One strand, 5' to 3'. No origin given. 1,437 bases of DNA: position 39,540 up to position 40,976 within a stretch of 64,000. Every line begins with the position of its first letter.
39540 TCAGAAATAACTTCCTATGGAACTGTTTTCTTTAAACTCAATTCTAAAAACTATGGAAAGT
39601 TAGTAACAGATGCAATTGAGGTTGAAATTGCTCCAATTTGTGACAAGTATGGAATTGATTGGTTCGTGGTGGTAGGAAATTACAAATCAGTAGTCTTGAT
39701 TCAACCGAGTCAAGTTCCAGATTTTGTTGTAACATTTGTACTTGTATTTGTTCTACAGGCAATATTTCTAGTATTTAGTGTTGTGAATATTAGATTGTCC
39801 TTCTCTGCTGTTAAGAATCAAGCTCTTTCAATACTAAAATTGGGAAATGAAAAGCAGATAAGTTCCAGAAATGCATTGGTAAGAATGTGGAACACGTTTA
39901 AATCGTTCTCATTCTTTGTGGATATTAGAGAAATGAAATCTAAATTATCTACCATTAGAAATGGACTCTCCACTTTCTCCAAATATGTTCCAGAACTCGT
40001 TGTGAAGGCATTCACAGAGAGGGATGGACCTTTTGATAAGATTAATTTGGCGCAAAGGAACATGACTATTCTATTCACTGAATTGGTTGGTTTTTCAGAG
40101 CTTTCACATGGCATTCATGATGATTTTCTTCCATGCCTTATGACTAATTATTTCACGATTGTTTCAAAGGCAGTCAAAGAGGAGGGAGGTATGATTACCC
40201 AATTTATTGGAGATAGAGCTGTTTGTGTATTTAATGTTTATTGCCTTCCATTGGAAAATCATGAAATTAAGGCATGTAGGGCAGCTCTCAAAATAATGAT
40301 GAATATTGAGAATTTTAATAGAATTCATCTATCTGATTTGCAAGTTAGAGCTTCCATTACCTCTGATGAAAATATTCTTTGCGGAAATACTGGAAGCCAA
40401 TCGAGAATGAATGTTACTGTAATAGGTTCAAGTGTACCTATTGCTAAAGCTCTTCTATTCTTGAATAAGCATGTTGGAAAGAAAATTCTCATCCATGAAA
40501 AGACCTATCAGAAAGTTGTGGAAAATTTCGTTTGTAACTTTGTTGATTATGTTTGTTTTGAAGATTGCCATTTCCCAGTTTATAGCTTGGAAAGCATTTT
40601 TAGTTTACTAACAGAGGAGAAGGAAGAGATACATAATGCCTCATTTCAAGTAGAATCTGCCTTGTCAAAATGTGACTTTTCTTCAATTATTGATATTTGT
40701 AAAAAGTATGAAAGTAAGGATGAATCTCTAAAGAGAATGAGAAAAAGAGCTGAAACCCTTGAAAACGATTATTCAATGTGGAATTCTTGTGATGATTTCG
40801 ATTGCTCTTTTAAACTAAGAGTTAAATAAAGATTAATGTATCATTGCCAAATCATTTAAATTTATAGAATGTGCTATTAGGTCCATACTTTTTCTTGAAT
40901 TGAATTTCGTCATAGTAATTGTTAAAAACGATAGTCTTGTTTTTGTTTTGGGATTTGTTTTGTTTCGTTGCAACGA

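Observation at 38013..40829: Receptor-type class III nucleotidyl cyclase with an extracellular sensor domain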

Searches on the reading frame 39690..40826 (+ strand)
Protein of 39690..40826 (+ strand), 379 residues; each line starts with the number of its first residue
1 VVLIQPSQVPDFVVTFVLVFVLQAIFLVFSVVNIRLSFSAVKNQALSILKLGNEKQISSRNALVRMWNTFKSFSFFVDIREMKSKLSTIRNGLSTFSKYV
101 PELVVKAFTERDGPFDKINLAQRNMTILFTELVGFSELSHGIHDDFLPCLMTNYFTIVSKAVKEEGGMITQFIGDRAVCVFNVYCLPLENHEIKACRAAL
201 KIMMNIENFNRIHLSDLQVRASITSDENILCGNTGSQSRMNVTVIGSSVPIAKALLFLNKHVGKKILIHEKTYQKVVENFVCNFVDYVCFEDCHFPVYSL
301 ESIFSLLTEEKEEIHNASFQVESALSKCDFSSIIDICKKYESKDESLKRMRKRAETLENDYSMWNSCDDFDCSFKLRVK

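Call 56: predict_structure(alignment_id=A3)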
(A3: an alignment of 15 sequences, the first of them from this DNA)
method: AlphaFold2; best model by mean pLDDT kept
length: 379 residues; sequences in the alignment: 15
mean_pLDDT: 78.2   pTM: 0.65
mean pLDDT of the five models: 78.2, 77.5, 77.0, 75.2, 74.2
residues with pLDDT >= 90: 122; 70-90: 150; 50-70: 80; < 50: 27
segments of 3 or more residues with pLDDT < 50: 1-3, 52-60, 367-379
pLDDT, mean of each block of 10 residues (from residue 1): 53 79 86 76 68 44 53 61 72 60 54 55 91 77 76 92 93 89 88 97 92 82 92 65 81 89 91 95 89 88 91 92 88 92 86 86 57 42
secondary structure, 60 per line:
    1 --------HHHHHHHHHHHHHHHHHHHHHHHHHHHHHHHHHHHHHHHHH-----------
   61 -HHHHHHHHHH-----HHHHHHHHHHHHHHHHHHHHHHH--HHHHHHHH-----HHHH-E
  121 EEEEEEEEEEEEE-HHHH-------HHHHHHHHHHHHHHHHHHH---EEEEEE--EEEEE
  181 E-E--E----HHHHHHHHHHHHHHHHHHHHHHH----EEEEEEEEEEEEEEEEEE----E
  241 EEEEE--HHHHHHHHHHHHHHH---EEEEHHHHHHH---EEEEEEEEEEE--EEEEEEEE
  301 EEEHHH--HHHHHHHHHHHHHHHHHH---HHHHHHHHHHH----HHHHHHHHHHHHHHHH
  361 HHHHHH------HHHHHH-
elements in order: H9-49 H62-71 H77-99 H102-109 H115-118 E120-133 H135-138 H146-164 E168-173 E176-181 H191-213 E218-235 E240-245 H248-262 E266-269 H270-276 E280-290 E293-303 H309-326 H330-340 H345-366 H373-378

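Call 61: fold_search(model_id=the predicted structure, library=pdb)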
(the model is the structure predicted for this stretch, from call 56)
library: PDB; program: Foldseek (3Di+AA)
matches with E <= 10: 819; with E <= 0.001: 196
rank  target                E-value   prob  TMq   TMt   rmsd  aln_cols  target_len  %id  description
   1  4yus                  6.7e-15  1.00  0.44  0.47  11.3       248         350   18  Crystal structure of photoactivated adenylyl cyclase of a cyanobacteriaOscillatoria acuminata in hexagonal form (released 2016-06-01)
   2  4yut_A                6.7e-15  1.00  0.44  0.47  11.4       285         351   15  Crystal structure of photoactivated adenylyl cyclase of a cyanobacteriaOscillatoria acuminata in orthorhombic form (released 2016-06-01)
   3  3r5g_B                1.4e-14  1.00  0.45  0.85   2.4       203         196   22  Crystal structure of the adenylyl cyclase CyaB from P. aeruginosa (released 2012-01-11)
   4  3r5g_A                2.0e-14  1.00  0.43  0.82   2.3       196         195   22  Crystal structure of the adenylyl cyclase CyaB from P. aeruginosa (released 2012-01-11)
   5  8qfi                  2.9e-14  1.00  0.43  0.49  12.8       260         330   17  Room temperature crystal structure of the Photoactivated Adenylate Cyclase OaPAC after blue light excitation at 1.8 us d (released 2023-11-01)
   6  5nby                  3.2e-14  1.00  0.43  0.49  11.8       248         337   20  Structure of a bacterial light-regulated adenylyl cylcase (released 2017-04-05)
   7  5mbe_B                3.6e-14  1.00  0.43  0.48  13.3       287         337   20  Structure of a bacterial light-regulated adenylyl cylcase (released 2017-04-05)
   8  5mbd_B                3.9e-14  1.00  0.42  0.47  12.6       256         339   20  Structure of a bacterial light-regulated adenylyl cylcase (released 2017-04-05)
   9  9f1w                  4.9e-14  1.00  0.43  0.46  11.3       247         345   19  SFX room temperature structure of Oscillatoria acuminata adenylyate cyclase. (released 2025-02-26)
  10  8qfg                  6.5e-14  1.00  0.44  0.51  11.9       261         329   18  Cryogenic crystal structure of the Photoactivated Adenylate Cyclase OaPAC after 5 seconds of blue light illumination (released 2023-11-01)
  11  5mbk                  6.9e-14  1.00  0.43  0.48  12.3       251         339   20  Structure of a bacterial light-regulated adenylyl cylcase (released 2017-04-05)
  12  5mbj_A                8.2e-14  1.00  0.42  0.47  13.2       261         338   20  Structure of a bacterial light-regulated adenylyl cyclase (released 2017-04-05)
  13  5mbj_B                9.8e-14  1.00  0.43  0.48  11.9       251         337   20  Structure of a bacterial light-regulated adenylyl cyclase (released 2017-04-05)
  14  5m27_B                9.8e-14  1.00  0.43  0.48  12.4       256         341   20  Structure of a bacterial light-regulated adenylyl cylcase (released 2017-04-05)
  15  5mbb_A                1.2e-13  1.00  0.43  0.48  12.0       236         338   20  Structure of a bacterial light-regulated adenylyl cylcase (released 2017-04-05)
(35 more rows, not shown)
